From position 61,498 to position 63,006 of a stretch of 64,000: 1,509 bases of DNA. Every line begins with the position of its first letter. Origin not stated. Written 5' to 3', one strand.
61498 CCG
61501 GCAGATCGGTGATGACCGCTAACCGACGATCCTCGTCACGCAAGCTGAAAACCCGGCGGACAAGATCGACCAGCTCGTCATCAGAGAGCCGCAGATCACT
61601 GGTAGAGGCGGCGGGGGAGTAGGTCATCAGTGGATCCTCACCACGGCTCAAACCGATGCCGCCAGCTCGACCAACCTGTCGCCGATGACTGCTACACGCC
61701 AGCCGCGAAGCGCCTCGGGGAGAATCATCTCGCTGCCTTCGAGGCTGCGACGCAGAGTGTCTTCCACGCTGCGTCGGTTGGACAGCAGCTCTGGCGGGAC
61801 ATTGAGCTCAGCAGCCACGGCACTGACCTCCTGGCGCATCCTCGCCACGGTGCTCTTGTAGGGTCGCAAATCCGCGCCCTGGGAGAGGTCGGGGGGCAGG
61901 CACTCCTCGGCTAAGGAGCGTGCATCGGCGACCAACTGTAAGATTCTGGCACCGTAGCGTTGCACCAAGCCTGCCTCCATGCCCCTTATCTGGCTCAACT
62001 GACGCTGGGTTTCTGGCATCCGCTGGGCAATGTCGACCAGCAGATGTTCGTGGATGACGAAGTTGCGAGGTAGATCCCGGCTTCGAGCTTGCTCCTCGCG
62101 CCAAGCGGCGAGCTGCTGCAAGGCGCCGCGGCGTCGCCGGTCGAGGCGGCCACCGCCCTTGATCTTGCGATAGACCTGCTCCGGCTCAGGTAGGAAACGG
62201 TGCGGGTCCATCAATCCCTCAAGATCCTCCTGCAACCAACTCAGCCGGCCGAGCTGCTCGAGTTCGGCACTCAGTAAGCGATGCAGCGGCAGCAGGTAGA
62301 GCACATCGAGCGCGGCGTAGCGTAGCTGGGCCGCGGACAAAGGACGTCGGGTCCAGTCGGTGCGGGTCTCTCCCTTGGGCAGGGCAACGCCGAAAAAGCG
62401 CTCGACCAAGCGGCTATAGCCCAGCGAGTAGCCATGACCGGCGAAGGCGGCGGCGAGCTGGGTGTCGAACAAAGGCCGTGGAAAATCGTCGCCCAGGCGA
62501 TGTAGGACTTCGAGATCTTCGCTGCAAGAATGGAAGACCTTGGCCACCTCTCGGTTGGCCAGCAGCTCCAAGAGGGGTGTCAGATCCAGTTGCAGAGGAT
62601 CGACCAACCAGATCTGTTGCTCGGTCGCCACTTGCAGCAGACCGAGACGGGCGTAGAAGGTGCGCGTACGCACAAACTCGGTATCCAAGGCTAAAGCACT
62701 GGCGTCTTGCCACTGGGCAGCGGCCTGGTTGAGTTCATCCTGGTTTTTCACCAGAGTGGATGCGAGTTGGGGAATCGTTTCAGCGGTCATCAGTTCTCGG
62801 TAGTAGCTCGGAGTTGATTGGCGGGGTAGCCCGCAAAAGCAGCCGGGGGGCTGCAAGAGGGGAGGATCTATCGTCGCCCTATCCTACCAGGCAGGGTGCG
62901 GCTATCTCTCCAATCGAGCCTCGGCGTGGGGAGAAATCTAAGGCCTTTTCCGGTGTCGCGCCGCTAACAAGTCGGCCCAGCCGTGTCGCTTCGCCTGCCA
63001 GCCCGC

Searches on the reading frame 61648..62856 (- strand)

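Call 56: search_protein_families(library=pfam, proteins=[window:61648-62856:-], max_evalue=0.0001)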
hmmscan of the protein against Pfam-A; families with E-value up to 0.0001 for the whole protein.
window:61648-62856:- (402 aa): 3 families
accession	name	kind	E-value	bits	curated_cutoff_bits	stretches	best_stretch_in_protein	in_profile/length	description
PF01612.26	DNA_pol_A_exo1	-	4.9e-38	131.1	23.6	1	36-200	4-173/173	3'-5' exonuclease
PF00570.28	HRDC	-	1.1e-20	73.7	23.8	1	244-309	3-68/68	HRDC domain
PF21293.2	RNAseD_HRDC_C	-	9.6e-08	32.2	25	1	333-395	3-66/66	Ribonuclease D, C-terminal HRDC domain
